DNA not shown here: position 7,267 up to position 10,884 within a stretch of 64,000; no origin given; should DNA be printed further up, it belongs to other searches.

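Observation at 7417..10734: Long RelA/SpoT homologue fused in frame to a ~14-TM domain ending in a DMT/EamA-like permease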

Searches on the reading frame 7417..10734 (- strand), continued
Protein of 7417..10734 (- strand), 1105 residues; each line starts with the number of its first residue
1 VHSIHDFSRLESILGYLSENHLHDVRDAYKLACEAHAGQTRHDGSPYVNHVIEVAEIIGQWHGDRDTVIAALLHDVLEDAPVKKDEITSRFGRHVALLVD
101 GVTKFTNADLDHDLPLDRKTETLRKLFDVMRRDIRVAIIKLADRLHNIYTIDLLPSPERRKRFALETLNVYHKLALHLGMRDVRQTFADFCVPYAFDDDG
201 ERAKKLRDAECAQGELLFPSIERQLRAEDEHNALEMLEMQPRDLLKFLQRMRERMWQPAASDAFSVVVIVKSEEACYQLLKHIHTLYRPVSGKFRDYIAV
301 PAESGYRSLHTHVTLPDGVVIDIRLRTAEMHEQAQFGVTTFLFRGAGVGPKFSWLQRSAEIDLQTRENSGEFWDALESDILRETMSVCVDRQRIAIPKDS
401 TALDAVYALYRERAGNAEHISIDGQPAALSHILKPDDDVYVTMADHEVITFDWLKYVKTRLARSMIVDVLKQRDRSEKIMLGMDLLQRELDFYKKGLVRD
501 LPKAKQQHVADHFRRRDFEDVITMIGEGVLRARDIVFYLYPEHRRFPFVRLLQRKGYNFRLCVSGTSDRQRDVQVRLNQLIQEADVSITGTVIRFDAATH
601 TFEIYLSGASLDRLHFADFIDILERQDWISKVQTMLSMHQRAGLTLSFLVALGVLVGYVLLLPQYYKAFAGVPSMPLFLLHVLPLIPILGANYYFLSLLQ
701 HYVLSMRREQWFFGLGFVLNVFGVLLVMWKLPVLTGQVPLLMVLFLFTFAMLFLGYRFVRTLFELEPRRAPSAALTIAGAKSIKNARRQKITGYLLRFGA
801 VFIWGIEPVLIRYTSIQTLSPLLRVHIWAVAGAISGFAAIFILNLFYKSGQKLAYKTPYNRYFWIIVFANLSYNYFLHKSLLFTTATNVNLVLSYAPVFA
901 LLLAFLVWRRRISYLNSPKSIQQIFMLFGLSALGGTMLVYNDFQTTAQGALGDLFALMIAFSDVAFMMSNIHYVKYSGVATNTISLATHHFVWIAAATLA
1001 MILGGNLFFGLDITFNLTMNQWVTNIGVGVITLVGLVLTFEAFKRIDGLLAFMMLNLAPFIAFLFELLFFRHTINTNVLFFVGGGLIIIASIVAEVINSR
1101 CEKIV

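Call 48: predict_structure(alignment_id=A1)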
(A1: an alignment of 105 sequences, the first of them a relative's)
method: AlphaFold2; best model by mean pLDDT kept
length: 1105 residues; sequences in the alignment: 105
mean_pLDDT: 89.7   pTM: 0.75
mean pLDDT of the five models: 89.7, 89.3, 88.5, 88.3, 88.1
residues with pLDDT >= 90: 715; 70-90: 335; 50-70: 46; < 50: 9
segments of 3 or more residues with pLDDT < 50: 772-778
pLDDT, mean of each block of 10 residues (from residue 1): 84 96 98 96 93 98 97 95 96 97 82 76 95 96 96 93 95 96 97 95 97 93 94 95 96 93 97 97 96 93 93 96 97 95 83 91 88 92 94 94 97 95 95 95 95 92 94 93 91 86 95 95 95 92 68 77 90 90 92 91 94 90 88 89 90 88 82 71 82 84 75 80 82 73 81 82 67 48 81 94 95 92 95 95 90 89 95 95 88 88 85 86 89 81 65 87 93 81 92 97 96 93 94 95 90 89 88 78 90 90 77
secondary structure, 60 per line:
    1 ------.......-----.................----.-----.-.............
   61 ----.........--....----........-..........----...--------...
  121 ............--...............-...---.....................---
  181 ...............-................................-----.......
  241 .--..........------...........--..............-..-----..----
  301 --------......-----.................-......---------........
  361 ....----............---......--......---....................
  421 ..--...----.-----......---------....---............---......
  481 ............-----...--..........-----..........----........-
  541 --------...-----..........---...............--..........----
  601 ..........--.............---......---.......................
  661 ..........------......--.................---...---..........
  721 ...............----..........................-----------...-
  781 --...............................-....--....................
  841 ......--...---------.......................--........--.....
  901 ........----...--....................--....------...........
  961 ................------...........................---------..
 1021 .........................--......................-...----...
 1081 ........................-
elements in order (helices of 4 or more, strands of 3 or more residues): H7-13 H19-35 H48-60 H65-73 H76-79 H84-91 H93-102 H118-132 H135-149 H157-177 H181-195 H197-228 E234-241 H244-253 H260-263 E264-270 H273-286 E309-314 E320-327 H328-336 H338-343 H353-364 H369-380 E384-389 E392-397 H402-416 E417-422 E425-427 E438-443 H453-456 H460-471 H475-492 H503-512 H518-527 H532-539 E557-566 H570-584 E587-596 E601-610 H613-625 E629-634 H638-670 H677-682 H685-701 H711-735 H740-765 H783-813 H815-818 H821-846 H861-883 H886-893 H896-908 H918-937 H940-943 H950-976 H983-1009 H1019-1045 H1048-1069 H1078-1104

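Call 50: find_related_loci(query=P0001, collection=genome_contigs, flank=8000)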
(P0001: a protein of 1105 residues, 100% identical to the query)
Query P0001 (1105 aa) in genome_contigs; peptide patterns used: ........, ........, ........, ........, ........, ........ (x = any residue, [..] = any of these).
22 stretches matched a pattern; 6 encode a relative of the query (tblastn E <= 1e-3); 5 distinct loci.
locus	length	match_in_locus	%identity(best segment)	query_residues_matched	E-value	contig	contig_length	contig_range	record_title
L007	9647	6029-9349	91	1-1105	0e+0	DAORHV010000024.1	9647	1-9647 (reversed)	MAG TPA_asm: Candidatus Peribacteria bacterium isolate AMR_MDS_5595 NODE_1315_length_9647_cov_5.002189, whole genome sho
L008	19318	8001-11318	88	1-1105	0e+0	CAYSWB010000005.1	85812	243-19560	MAG TPA_asm: uncultured Candidatus Peribacteria bacterium isolate SRP150892_co2_30 genome assembly, contig: NODE_233_len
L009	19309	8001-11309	83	1-1104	0e+0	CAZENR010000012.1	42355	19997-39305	MAG TPA_asm: uncultured Candidatus Peribacteria bacterium isolate SRP342105_co2_184 genome assembly, contig: NODE_825_le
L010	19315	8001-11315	98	1-1105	0e+0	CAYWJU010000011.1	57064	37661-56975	MAG TPA_asm: uncultured Candidatus Peribacteria bacterium isolate SRP298887_co1_211 genome assembly, contig: NODE_313_le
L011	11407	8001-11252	58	6-1103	0e+0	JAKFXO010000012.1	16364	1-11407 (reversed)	MAG: Candidatus Peribacterales bacterium isolate ND3_Bin_28 ND3_0000719, whole genome shotgun sequence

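Call 52: fold_search(model_id=the predicted structure, library=pdb)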
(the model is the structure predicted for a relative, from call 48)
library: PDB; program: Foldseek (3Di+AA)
matches with E <= 10: 1086; with E <= 0.001: 59
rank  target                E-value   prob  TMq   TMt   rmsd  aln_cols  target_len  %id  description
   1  7qpr_A                1.5e-24  1.00  0.25  0.38  23.0       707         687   21  Structure of full length SpoT (released 2023-01-18)
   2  7qpr_B                1.8e-24  1.00  0.26  0.40  23.2       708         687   21  Structure of full length SpoT (released 2023-01-18)
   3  6yxa                  1.8e-24  1.00  0.29  0.58  23.5       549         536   30  Structure of the bifunctional Rel enzyme from B. subtilis (released 2020-09-23)
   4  7qpr_C                5.8e-24  1.00  0.26  0.40  23.4       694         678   21  Structure of full length SpoT (released 2023-01-18)
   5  7qpr_D                6.0e-24  1.00  0.25  0.39  23.2       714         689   21  Structure of full length SpoT (released 2023-01-18)
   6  5iqr_8                2.7e-23  1.00  0.28  0.49  27.9       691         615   20  Structure of RelA bound to the 70S ribosome (released 2016-05-04)
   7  5kpv_33               2.0e-22  1.00  0.28  0.44  26.7       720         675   19  Structure of RelA bound to ribosome in presence of A/R tRNA (Structure II) (released 2016-09-28)
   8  8acu_A                2.2e-18  1.00  0.28  0.83   4.1       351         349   33  Structure of Bacillus subtilis Rel in complex with DarB (released 2023-07-19)
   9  7oiw_A                4.8e-18  1.00  0.28  0.89   2.6       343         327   33  Structure of S. aureus Rel catalytic domains in complex with pppGpp (released 2022-06-01)
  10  7oiw_B                1.9e-17  1.00  0.27  0.88   2.6       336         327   34  Structure of S. aureus Rel catalytic domains in complex with pppGpp (released 2022-06-01)
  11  1vj7_A                5.7e-17  1.00  0.27  0.87   3.6       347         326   29  Crystal structure of the bifunctional catalytic fragment of RelSeq, the RelA/SpoT homolog from Streptococcus equisimil (released 2004-05-04)
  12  24io_A                8.4e-17  1.00  0.28  0.86   3.6       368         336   28  Crystal structure of the RelSeq N-terminal domain from Streptococcus equisimilis in complex with pppGpp (released 2026-03-18)
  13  24io_B                9.7e-17  1.00  0.27  0.89   3.5       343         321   29  Crystal structure of the RelSeq N-terminal domain from Streptococcus equisimilis in complex with pppGpp (released 2026-03-18)
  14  6s2u                  1.2e-16  1.00  0.23  0.66   6.7       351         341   36  Structure of the catalytic domain of T. thermophilus Rel in complex with AMP and ppGpp (released 2020-07-08)
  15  7ohg                  1.5e-16  1.00  0.24  0.65   5.7       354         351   34  Structure of Thermus thermophilus Rel bound to the non-hydrolasable alarmone analogue (released 2022-06-01)
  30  5i20_C                8.8e-06  1.00  0.23  0.78   4.6       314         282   16  Crystal structure of protein (released 2016-06-01)
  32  5i20_A                2.6e-05  1.00  0.22  0.76   4.3       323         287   16  Crystal structure of protein (released 2016-06-01)
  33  7paf_A                4.9e-05  1.00  0.22  0.81   3.8       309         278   13  Streptococcus pneumoniae choline importer LicB in lipid nanodiscs (released 2022-03-16)
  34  5i20_B                5.9e-05  1.00  0.22  0.75   4.6       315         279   17  Crystal structure of protein (released 2016-06-01)
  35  5i20_E                6.1e-05  1.00  0.23  0.76   4.0       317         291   16  Crystal structure of protein (released 2016-06-01)
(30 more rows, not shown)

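Call 68: find_encoding_contigs(protein=P0081, flank=6000, max_places=2)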
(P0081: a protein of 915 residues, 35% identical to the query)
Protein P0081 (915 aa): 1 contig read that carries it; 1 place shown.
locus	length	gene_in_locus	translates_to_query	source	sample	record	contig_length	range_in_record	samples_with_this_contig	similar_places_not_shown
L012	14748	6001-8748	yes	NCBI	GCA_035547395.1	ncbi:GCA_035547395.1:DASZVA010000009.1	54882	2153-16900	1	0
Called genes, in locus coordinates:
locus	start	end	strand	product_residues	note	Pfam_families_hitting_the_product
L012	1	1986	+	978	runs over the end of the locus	PF00005:ABC_tran (faint), PF02463:SMC_N (faint), PF03193:RsgA_GTPase (faint), PF13191:AAA_16 (faint), PF13304:AAA_21 (faint), PF13555:AAA_29 (faint), PF17760:UvrA_inter, PF17755:UvrA_DNA-bind, +1 more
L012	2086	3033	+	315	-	PF00149:Metallophos, PF12850:Metallophos_2 (weak)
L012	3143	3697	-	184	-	PF08534:Redoxin, PF00578:AhpC-TSA, PF13905:Thioredoxin_8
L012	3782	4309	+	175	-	PF00293:NUDIX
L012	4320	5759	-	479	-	-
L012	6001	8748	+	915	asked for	PF13328:HD_4, PF01966:HD, PF04607:RelA_SpoT, PF19296:RelA_AH (weak), PF00892:EamA (faint)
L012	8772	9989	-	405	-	-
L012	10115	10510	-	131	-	-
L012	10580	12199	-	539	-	-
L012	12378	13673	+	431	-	PF01546:Peptidase_M20 (weak)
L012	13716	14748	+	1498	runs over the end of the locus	PF00133:tRNA-synt_1, PF09334:tRNA-synt_1g (weak), PF00300:His_Phos_1, PF00133:tRNA-synt_1, PF08264:Anticodon_1, PF19302:DUF5915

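Call 69: find_encoding_contigs(protein=P0224, flank=6000, max_places=2)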
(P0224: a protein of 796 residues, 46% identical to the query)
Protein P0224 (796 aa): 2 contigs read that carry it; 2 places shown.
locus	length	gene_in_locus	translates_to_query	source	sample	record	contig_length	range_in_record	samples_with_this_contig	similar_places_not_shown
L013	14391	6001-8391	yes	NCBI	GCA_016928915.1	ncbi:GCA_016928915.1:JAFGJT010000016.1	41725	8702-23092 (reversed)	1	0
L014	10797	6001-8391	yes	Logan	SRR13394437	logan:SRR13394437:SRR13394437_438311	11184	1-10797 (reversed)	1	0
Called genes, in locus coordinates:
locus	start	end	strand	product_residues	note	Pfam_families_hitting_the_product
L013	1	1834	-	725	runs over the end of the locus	PF22745:Nlig-Ia, PF01653:DNA_ligase_aden, PF03120:OB_DNA_ligase, PF03119:DNA_ligase_ZBD, PF12826:HHH_2 (weak), PF00533:BRCT, PF12738:PTCB-BRCT (faint)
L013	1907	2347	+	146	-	-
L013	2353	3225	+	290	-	-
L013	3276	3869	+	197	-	-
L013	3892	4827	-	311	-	PF04203:Sortase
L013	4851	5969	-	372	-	PF02568:ThiI (faint), PF03054:tRNA_Me_trans, PF20259:tRNA_Me_trans_M, PF20258:tRNA_Me_trans_C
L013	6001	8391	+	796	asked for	PF13328:HD_4, PF01966:HD, PF04607:RelA_SpoT, PF02824:TGS, PF19296:RelA_AH, PF13291:ACT_4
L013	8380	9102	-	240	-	PF00977:His_biosynth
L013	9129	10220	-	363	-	PF01926:MMR_HSR1, PF02421:FeoB_N, PF06071:YchF-GTPase_C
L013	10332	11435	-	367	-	-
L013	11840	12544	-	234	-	PF01487:DHquinase_I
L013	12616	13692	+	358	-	PF21088:MS_channel_1st, PF00924:MS_channel_2nd, PF21082:MS_channel_3rd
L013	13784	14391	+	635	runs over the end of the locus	-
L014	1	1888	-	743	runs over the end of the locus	PF22745:Nlig-Ia, PF01653:DNA_ligase_aden, PF03120:OB_DNA_ligase, PF03119:DNA_ligase_ZBD, PF12826:HHH_2 (weak), PF00533:BRCT, PF12738:PTCB-BRCT (faint)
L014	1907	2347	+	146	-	-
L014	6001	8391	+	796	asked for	PF13328:HD_4, PF01966:HD, PF04607:RelA_SpoT, PF02824:TGS, PF19296:RelA_AH, PF13291:ACT_4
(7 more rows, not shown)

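Call 71: find_encoding_contigs(protein=P0062, flank=5000, max_places=2)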
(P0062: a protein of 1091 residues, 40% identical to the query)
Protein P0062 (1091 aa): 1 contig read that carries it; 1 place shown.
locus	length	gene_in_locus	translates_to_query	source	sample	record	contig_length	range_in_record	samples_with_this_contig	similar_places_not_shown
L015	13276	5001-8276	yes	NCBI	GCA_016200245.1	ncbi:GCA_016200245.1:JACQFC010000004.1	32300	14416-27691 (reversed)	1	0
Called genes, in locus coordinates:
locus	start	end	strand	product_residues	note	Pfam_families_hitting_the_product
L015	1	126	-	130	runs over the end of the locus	PF04020:Phage_holin_4_2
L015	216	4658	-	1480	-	PF00133:tRNA-synt_1, PF09334:tRNA-synt_1g (weak), PF00300:His_Phos_1, PF00133:tRNA-synt_1, PF08264:Anticodon_1, PF19302:DUF5915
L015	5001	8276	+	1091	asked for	PF13328:HD_4, PF01966:HD, PF04607:RelA_SpoT, PF19296:RelA_AH, PF00892:EamA (weak)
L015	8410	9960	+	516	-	PF13489:Methyltransf_23 (weak), PF08242:Methyltransf_12 (weak), PF13649:Methyltransf_25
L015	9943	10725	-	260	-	-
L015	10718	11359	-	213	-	PF13328:HD_4, PF01966:HD (weak)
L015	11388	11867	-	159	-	PF00293:NUDIX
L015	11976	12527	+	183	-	PF08534:Redoxin, PF00578:AhpC-TSA, PF13905:Thioredoxin_8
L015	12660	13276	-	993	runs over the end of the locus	PF00005:ABC_tran (faint), PF02463:SMC_N (faint), PF13191:AAA_16 (faint), PF13304:AAA_21 (faint), PF13555:AAA_29 (faint), PF20703:nSTAND1 (faint), PF17760:UvrA_inter, PF17755:UvrA_DNA-bind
